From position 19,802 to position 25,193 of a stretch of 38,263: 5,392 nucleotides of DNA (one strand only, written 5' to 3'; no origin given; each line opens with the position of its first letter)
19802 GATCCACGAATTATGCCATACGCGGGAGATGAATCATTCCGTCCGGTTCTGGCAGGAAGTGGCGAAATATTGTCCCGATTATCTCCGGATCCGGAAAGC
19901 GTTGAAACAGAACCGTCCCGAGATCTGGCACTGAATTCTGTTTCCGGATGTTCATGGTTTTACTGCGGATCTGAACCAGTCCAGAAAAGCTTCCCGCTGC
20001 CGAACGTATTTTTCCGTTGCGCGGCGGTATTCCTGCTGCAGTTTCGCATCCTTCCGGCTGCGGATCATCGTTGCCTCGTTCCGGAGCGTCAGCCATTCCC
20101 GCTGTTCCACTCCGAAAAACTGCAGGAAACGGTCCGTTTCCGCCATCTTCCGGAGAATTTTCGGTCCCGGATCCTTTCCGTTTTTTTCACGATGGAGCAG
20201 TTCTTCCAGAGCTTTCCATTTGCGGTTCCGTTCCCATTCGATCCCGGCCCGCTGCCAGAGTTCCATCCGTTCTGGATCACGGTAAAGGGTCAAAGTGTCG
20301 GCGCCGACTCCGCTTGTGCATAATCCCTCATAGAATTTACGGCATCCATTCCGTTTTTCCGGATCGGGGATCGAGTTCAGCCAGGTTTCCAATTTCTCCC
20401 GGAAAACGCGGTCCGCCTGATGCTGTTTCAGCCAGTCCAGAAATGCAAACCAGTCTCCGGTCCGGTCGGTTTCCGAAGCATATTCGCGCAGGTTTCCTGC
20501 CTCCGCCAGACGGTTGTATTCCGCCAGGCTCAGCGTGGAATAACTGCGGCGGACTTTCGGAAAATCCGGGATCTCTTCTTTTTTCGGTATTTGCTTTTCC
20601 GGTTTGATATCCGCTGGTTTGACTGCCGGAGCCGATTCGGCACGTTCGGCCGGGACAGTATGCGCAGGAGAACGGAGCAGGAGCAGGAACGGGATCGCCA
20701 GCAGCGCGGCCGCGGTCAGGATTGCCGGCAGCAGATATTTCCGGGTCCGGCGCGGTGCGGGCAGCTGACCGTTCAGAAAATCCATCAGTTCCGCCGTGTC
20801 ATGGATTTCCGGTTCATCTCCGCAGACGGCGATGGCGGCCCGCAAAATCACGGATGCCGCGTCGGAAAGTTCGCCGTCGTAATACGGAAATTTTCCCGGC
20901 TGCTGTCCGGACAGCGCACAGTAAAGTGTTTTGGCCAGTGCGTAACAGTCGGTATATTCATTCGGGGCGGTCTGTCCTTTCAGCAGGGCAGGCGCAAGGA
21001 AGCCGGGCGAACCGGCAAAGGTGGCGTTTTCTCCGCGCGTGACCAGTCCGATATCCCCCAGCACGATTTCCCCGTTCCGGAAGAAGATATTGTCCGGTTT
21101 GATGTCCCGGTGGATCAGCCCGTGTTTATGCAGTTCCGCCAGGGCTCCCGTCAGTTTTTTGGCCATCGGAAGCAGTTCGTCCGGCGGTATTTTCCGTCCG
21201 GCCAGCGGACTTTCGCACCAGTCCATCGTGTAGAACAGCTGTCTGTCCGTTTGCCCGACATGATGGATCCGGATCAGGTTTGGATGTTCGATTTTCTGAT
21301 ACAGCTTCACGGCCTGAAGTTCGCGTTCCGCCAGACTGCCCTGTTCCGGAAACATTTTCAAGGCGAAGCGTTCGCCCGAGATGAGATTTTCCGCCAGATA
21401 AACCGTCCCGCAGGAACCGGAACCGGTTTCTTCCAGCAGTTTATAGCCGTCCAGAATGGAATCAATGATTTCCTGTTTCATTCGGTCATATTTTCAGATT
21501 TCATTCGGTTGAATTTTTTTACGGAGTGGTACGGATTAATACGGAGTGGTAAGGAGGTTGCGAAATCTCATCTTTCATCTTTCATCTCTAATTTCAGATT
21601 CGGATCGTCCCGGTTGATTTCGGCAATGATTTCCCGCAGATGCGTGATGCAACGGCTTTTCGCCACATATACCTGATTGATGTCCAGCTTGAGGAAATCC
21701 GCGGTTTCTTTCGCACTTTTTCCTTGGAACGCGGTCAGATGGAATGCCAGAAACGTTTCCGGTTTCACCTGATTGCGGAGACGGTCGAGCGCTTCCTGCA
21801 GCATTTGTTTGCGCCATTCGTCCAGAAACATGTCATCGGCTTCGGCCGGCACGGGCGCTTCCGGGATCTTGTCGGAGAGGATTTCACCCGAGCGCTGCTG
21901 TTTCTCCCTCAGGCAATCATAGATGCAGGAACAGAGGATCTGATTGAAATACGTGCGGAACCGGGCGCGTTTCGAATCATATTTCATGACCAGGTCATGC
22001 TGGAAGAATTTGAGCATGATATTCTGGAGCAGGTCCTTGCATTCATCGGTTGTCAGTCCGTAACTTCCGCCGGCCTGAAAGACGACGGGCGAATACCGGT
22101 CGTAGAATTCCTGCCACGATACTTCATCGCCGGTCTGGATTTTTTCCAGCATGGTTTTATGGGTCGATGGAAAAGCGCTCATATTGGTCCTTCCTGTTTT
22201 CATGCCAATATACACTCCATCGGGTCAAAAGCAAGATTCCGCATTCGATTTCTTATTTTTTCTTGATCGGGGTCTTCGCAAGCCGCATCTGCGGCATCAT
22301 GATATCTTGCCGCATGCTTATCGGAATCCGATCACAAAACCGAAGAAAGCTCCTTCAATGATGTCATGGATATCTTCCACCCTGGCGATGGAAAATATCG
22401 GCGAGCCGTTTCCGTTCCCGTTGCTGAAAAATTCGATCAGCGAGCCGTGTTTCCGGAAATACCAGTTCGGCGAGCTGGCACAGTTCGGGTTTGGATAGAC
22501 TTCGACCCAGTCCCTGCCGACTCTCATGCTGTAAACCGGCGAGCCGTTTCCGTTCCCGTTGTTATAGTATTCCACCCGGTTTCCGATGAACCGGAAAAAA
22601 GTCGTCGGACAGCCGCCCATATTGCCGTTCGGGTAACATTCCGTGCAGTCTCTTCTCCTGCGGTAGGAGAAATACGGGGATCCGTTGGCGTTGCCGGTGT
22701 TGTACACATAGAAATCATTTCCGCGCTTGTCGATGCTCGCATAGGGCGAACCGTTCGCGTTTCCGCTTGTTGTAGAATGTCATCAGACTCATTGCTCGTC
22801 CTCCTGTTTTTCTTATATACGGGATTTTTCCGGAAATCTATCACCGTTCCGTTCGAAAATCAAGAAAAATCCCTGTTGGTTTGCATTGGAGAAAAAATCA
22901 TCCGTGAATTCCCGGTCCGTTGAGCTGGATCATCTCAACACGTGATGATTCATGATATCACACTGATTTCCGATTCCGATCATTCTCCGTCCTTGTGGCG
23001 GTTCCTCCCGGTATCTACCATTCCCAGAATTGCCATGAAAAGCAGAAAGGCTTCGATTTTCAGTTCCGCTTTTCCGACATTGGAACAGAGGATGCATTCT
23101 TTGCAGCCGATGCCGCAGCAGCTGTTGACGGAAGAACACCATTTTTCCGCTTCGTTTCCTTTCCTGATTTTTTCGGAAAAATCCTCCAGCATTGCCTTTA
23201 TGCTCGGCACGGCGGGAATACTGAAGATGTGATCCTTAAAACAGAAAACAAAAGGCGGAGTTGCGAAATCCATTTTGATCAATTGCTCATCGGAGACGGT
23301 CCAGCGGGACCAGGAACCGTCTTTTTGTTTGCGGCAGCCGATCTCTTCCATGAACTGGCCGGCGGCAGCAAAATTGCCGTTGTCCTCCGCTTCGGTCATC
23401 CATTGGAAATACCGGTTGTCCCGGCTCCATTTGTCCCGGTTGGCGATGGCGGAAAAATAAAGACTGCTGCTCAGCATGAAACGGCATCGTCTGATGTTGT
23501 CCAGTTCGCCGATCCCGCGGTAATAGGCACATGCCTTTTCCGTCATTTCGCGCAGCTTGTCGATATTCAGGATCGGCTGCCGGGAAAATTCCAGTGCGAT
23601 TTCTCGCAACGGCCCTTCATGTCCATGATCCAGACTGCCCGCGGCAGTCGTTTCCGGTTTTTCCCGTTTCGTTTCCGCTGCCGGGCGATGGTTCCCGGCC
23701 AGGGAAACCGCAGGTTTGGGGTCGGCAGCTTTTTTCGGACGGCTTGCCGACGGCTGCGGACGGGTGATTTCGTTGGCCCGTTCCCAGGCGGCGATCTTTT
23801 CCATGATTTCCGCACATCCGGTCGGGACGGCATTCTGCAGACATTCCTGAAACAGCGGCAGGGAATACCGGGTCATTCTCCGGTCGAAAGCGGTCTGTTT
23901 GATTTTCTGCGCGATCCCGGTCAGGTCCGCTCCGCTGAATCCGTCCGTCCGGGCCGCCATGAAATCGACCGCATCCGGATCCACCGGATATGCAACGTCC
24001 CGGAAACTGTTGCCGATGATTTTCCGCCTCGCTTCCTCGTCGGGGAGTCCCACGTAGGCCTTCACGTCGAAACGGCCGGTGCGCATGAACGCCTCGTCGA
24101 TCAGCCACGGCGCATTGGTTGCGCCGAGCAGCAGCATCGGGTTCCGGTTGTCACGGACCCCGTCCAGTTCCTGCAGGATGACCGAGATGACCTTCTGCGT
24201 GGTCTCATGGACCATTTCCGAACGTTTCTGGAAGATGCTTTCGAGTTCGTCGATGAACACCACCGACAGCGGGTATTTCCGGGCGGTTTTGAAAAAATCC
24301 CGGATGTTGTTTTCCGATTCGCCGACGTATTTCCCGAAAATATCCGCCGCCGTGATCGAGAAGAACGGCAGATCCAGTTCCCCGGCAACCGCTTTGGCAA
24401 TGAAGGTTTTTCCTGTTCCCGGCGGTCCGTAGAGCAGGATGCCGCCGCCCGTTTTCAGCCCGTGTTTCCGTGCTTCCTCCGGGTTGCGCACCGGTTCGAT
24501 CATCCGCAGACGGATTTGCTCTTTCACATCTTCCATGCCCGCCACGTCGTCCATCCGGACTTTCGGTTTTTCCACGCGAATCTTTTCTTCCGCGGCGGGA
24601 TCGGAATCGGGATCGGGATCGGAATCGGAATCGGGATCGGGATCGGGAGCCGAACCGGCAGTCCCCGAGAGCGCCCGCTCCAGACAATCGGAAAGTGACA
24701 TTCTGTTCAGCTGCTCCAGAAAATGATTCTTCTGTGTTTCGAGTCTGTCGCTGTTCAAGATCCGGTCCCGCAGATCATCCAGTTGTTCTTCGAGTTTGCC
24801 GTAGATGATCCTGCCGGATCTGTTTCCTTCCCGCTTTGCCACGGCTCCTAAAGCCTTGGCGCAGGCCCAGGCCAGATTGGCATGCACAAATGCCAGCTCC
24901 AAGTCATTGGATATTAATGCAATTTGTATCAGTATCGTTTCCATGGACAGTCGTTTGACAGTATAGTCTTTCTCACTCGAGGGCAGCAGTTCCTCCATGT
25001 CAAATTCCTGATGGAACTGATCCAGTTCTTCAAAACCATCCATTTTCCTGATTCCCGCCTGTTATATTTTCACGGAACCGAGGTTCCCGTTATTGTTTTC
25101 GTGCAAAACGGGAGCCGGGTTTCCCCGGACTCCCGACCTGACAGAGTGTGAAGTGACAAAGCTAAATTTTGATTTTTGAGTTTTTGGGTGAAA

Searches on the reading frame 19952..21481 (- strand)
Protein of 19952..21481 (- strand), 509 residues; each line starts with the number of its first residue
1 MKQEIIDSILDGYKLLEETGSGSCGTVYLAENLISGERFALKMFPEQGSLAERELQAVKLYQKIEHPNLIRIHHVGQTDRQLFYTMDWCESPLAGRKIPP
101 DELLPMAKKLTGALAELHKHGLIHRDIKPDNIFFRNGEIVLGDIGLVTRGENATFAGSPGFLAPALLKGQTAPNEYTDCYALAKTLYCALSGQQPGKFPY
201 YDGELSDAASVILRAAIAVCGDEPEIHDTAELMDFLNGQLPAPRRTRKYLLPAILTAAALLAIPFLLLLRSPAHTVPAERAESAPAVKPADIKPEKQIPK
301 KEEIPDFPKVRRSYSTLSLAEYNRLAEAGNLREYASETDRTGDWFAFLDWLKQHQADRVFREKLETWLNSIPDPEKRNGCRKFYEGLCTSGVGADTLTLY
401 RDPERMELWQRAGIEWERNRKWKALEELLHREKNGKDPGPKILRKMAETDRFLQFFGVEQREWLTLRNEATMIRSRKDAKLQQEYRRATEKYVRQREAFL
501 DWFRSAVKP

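Call 31: search_protein_families(library=pfam, proteins=[window:19952-21481:-], max_evalue=0.001)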
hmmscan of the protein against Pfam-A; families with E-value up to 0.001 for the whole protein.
window:19952-21481:- (509 aa): 3 families
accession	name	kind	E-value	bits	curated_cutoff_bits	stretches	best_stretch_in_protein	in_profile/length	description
PF00069.31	Pkinase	-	1.3e-28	100.5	31.7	1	13-195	1-196/263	Protein kinase domain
PF07714.23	PK_Tyr_Ser-Thr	-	3.4e-10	40.1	23.1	1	15-150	3-152/258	Protein tyrosine and serine/threonine kinase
PF01636.29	APH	-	0.00035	20.9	23.2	0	42-140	88-191/239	Phosphotransferase enzyme family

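Call 77: search_protein_families(library=ncbifam, proteins=[window:19952-21481:-], max_evalue=0.001)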
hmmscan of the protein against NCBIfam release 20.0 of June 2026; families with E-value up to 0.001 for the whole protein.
window:19952-21481:- (509 aa): 13 families
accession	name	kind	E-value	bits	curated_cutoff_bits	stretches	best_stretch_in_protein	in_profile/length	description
NF047741.1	antiphage_MADS6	equivalog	5.4e-22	78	460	2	101-197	299-404/612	methylation-associated defense system protein kinase MAD6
NF033483.0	PknB_PASTA_kin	equivalog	8e-19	68.1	450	1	12-195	8-207/563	Stk1 family PASTA domain-containing Ser/Thr kinase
NF038150.1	lanthi_synth_IV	equivalog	1.6e-16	59.8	650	1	95-245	292-444/851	class IV lanthionine synthetase LanL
NF052427.1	StpK7MSMEG_1200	equivalog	2.1e-14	52.9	900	1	12-195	8-208/601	serine/threonine protein kinase StpK7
NF009651.0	PRK13184.1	equivalog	7.3e-13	47.4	839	2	11-90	2-85/932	serine/threonine-protein kinase PknD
NF033442.0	BREX_PglW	equivalog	9.6e-13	46.7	990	1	7-196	508-710/1391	BREX system serine/threonine kinase PglW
NF058632.1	SerThrKinPrkT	equivalog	1.3e-07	30.9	280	1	13-135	23-151/322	serine/threonine protein kinase PrkT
NF038151.1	lanthi_synth_III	equivalog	2.6e-06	26.1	575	1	103-189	338-422/833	class III lanthionine synthetase LanKC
NF053615.1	SerThrKinAfsKStmc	equivalog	3.4e-06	26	1300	1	106-253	117-267/809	protein serine/threonine kinase AfsK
TIGR03724.2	arch_bud32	equivalog_domain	1.5e-05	24.6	125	1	106-149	90-133/193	KEOPS complex kinase/ATPase Bud32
NF011464.0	PRK14879.1-7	equivalog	0.00013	21.8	246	1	97-147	99-149/221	Kae1-associated kinase Bud32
TIGR03903.1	TOMM_kin_cyc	equivalog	0.00015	19.7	705.75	1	54-134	25-112/1267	TOMM system kinase/cyclase fusion protein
NF011462.0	PRK14879.1-3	equivalog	0.0006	19.6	174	0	107-147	88-128/192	Kae1-associated kinase Bud32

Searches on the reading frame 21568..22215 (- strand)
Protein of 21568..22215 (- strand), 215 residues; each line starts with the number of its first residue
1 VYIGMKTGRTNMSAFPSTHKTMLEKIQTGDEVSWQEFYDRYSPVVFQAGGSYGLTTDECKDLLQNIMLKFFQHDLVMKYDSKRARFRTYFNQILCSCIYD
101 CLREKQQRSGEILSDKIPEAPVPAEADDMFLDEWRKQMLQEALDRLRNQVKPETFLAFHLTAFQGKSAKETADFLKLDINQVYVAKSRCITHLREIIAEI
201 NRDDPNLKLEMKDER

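Call 31: search_protein_families(library=pfam, proteins=[window:21568-22215:-], max_evalue=0.001)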
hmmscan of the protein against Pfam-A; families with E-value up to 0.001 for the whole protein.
window:21568-22215:- (215 aa): 1 family
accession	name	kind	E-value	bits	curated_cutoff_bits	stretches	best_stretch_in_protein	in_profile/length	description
PF04542.20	Sigma70_r2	-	2.2e-05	24.6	24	1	37-106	1-69/71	Sigma-70 region 2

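Call 77: search_protein_families(library=ncbifam, proteins=[window:21568-22215:-], max_evalue=0.001)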
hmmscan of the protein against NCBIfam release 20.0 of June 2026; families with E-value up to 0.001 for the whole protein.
window:21568-22215:- (215 aa): 32 families (the best 25 are shown)
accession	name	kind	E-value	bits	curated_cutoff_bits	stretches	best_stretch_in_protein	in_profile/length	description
TIGR02937.1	sigma70-ECF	superfamily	1.9e-16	60.2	42.9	1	34-196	3-164/165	sigma-70 family RNA polymerase sigma factor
NF009172.0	PRK12519.1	subfamily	8.6e-12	45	222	1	14-199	11-191/194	RNA polymerase sigma factor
NF010500.0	PRK13919.1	subfamily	4.4e-11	43.3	226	1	20-199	11-185/186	putative RNA polymerase sigma E protein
NF004113.0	PRK05602.1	equivalog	5e-11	42.6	208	1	18-202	31-206/211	RNA polymerase sigma factor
TIGR02985.1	Sig70_bacteroi1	subfamily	1.2e-10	41.9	126.4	1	33-196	2-161/162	RNA polymerase sigma-70 factor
NF007225.0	PRK09643.1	equivalog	6.2e-08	32.6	190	1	18-202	13-187/204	RNA polymerase sigma factor SigM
NF009195.0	PRK12543.1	subfamily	8.2e-08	31.9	197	1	19-202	7-180/192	RNA polymerase sigma factor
NF009176.0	PRK12524.1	equivalog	1.1e-07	31.9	264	1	19-189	13-176/196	RNA polymerase sigma factor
NF009171.0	PRK12518.1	equivalog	1.9e-07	31.1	208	1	17-182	12-169/191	RNA polymerase sigma factor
NF058625.1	sigma_PG0214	equivalog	2e-07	30.8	130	1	45-202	17-166/170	GFO_1088 family ECF-type sigma factor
NF007230.0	PRK09648.1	subfamily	7.1e-07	29.1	209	1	57-199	55-191/195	RNA polymerase sigma factor ShbA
TIGR02952.1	Sig70_famx2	equivalog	1e-06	28.8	206.45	1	23-195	2-168/170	ECF subfamily RNA polymerase sigma factor, BldN family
NF009190.0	PRK12538.1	equivalog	2.1e-06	27.6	303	1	19-203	50-225/233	RNA polymerase sigma factor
NF007216.0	PRK09638.1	equivalog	3.4e-06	26.9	194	1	19-204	5-178/180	RNA polymerase sigma factor SigY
TIGR02950.1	SigM_subfam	subfamily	9.3e-06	25.6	147.95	1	35-195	3-156/159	RNA polymerase sigma factor, SigM family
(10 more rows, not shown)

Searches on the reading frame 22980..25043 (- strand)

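Call 31: search_protein_families(library=pfam, proteins=[window:22980-25043:-], max_evalue=0.001)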
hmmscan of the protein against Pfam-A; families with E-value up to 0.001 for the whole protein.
window:22980-25043:- (687 aa): 6 families
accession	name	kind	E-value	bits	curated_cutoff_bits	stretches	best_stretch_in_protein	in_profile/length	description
PF00004.35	AAA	-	6.3e-40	137.1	21.2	1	202-332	1-130/131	ATPase family associated with various cellular activities (AAA)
PF05496.18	RuvB_N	-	1.2e-06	28.8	27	1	163-296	5-123/159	Holliday junction DNA helicase RuvB P-loop domain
PF06068.19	TIP49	-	5.9e-06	26.1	23.8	1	198-251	49-104/347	TIP49 P-loop domain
PF13481.12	AAA_25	-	0.0003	20.9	27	0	196-218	30-52/195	AAA domain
PF17862.7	AAA_lid_3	-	0.00036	20.5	27.2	1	363-390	8-35/45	AAA+ lid domain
PF13191.12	AAA_16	-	0.00037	21.5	32.6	0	198-226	23-51/167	AAA ATPase domain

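Call 76: search_protein_families(library=padloc, proteins=[window:22980-25043:-], max_evalue=0.01)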
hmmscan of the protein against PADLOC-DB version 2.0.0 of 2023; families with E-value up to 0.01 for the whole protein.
window:22980-25043:- (687 aa): 8 families
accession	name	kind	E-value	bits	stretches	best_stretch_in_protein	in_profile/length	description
PDLC02196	IetA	-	2.9e-35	120.4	1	154-388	78-304/374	-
PDLC04232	IetA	-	1e-30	105.3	1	145-384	63-295/330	-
PDLC02195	IetA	-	3.1e-29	100.5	1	172-385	111-316/395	-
PDLC04231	IetA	-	3.8e-19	67.5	1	178-330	96-243/262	-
PDLC00915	TRIP13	-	4.4e-16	57.2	1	170-351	34-228/302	TRIP13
PDLC00914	TRIP13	-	3.7e-07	27.9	1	202-352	74-236/302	TRIP13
PDLC04140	mad8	-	0.00024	18.7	1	196-224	24-52/314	mads_8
PDLC03838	DolB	-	0.0024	15.2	1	201-269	168-240/375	-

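Call 77: search_protein_families(library=ncbifam, proteins=[window:22980-25043:-], max_evalue=0.001)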
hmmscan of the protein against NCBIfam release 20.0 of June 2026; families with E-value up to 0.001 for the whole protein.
window:22980-25043:- (687 aa): 22 families
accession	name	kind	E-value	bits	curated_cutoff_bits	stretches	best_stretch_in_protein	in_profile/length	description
TIGR01243.1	CDC48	subfamily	7e-55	186.6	802.65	1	148-386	436-673/733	CDC48 family AAA ATPase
TIGR01241.2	FtsH_fam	equivalog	6.3e-53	180.4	600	1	155-377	152-374/598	ATP-dependent zinc metalloprotease FtsH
NF003069.1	PRK03992.1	subfamily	5e-49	167.4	500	1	157-388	123-355/379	proteasome-activating nucleotidase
NF041006.2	cell_div_CdvC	equivalog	7.9e-48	163.2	650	1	144-382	83-319/370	cell division protein CdvC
TIGR01242.2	TIGR01242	subfamily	1.4e-46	159.1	500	1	156-386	105-336/362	proteasome-activating nucleotidase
NF047747.1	PrtsmActNtasePan2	equivalog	4.2e-45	154.7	700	1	155-380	141-367/397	proteasome-activating nucleotidase Pan2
NF008004.0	PRK10733.1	equivalog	1.2e-42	145.8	1008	1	161-379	148-366/644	ATP-dependent zinc metalloprotease FtsH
NF047748.1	PrtsmActNtasePan1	equivalog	2.1e-40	139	750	1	157-381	139-365/405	proteasome-activating nucleotidase Pan1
TIGR03689.1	pup_AAA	equivalog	6.8e-40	137.2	504.75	1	153-359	170-389/512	proteasome ATPase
NF042959.1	IteA_antiphage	equivalog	8.2e-32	110.8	510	1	155-385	82-304/367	anti-phage ATPase IteA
TIGR03922.1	T7SS_EccA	equivalog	3e-12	45.9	466.65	1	136-299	245-416/557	type VII secretion AAA-ATPase EccA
TIGR00635.1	ruvB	equivalog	8.1e-08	31.6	299.05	1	164-363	3-188/305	Holliday junction branch migration DNA helicase RuvB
NF003229.0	PRK04195.1-5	equivalog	8.3e-08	31.3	280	1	163-273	15-118/413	replication factor C large subunit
NF000868.0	PRK00080.1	equivalog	1.8e-07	30.4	282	1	161-368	21-214/330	Holliday junction branch migration DNA helicase RuvB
NF003745.1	PRK05342.1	equivalog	1.3e-06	27.6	359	1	201-276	111-192/418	ATP-dependent Clp protease ATP-binding subunit ClpX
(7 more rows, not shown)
